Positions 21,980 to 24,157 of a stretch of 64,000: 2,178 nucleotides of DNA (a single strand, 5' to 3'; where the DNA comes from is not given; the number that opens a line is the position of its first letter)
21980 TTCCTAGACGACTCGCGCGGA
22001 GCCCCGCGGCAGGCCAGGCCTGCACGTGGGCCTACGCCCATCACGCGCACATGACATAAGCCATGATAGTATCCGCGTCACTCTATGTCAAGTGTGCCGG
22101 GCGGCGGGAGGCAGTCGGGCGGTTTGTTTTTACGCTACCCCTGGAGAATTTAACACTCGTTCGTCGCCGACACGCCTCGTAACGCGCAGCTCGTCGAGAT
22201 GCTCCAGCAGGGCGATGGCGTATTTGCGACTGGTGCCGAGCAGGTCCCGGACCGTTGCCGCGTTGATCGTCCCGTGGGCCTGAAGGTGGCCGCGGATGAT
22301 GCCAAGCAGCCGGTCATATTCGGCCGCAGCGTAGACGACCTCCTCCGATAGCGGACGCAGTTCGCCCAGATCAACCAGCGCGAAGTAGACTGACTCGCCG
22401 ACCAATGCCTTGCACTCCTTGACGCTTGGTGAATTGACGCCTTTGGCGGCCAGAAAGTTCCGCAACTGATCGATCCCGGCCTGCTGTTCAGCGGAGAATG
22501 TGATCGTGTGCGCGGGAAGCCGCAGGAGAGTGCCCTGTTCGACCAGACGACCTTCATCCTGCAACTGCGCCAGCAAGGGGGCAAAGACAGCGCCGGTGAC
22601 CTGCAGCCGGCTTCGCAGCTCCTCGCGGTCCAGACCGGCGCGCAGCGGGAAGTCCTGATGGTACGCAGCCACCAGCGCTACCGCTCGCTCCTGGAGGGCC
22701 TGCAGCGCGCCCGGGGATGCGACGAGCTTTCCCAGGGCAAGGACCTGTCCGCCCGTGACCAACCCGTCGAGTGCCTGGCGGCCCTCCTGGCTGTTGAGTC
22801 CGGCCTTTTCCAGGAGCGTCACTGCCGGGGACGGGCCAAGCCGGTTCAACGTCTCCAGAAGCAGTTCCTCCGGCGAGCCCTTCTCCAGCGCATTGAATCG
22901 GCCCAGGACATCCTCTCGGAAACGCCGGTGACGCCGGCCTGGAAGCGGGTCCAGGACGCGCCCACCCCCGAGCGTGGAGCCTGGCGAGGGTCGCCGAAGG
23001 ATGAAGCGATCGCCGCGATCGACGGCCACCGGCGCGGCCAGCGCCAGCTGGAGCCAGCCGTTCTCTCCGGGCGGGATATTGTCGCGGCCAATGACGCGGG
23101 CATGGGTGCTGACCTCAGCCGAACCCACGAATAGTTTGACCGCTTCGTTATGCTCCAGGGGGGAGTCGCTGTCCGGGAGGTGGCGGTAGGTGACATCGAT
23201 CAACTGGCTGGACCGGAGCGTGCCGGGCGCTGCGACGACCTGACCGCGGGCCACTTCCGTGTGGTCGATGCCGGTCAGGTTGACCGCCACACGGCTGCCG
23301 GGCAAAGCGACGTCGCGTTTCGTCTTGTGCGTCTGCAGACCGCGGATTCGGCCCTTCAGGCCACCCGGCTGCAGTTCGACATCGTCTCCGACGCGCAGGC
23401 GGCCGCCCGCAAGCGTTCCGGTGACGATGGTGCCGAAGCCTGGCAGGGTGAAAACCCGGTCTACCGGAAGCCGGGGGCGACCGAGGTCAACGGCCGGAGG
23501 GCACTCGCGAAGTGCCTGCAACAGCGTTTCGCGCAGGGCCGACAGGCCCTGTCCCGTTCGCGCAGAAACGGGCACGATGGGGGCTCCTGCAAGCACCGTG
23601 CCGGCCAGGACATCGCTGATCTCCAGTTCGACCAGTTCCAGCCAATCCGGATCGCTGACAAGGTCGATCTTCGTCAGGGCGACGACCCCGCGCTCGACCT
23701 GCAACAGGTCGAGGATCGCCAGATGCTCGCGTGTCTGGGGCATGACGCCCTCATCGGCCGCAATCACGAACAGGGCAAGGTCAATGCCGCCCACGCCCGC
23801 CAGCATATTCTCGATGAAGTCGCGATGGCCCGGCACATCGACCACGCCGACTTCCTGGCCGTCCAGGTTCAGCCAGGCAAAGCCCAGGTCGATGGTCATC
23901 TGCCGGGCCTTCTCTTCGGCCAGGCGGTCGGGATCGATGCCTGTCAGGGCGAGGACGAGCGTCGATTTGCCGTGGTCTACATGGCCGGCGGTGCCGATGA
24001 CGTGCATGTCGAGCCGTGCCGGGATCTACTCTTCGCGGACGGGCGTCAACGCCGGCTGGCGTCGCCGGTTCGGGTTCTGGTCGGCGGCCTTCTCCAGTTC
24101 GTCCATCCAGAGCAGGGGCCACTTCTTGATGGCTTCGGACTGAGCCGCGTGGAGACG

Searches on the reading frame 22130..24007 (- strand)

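Call 59: search_protein_families(library=pfam, proteins=[window:22130-24007:-], max_evalue=0.00001)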
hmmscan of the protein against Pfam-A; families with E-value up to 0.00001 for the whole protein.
window:22130-24007:- (625 aa): 6 families
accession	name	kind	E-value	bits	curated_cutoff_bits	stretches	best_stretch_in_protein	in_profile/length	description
PF00009.33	GTP_EFTU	-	8.8e-34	117.2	26.5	1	4-166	6-186/188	Elongation factor Tu GTP binding domain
PF09107.17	SelB-wing_3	-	1.2e-20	73.2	23.2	1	574-619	2-47/47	Elongation factor SelB, winged helix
PF09106.17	SelB-wing_2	-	9.6e-16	58.1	22.3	1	444-497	2-57/57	Elongation factor SelB, winged helix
PF25461.1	Beta-barrel_SelB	-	3.9e-11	43.5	27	1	279-355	9-77/80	Selenocysteine-specific elongation factor, beta-barrel domain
PF03144.31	GTP_EFTU_D2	-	1.5e-09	38.6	30.3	1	192-258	1-72/73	Elongation factor Tu domain 2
PF01926.29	MMR_HSR1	-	3.4e-06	27.6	21.9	1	4-99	2-100/113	50S ribosome-binding GTPase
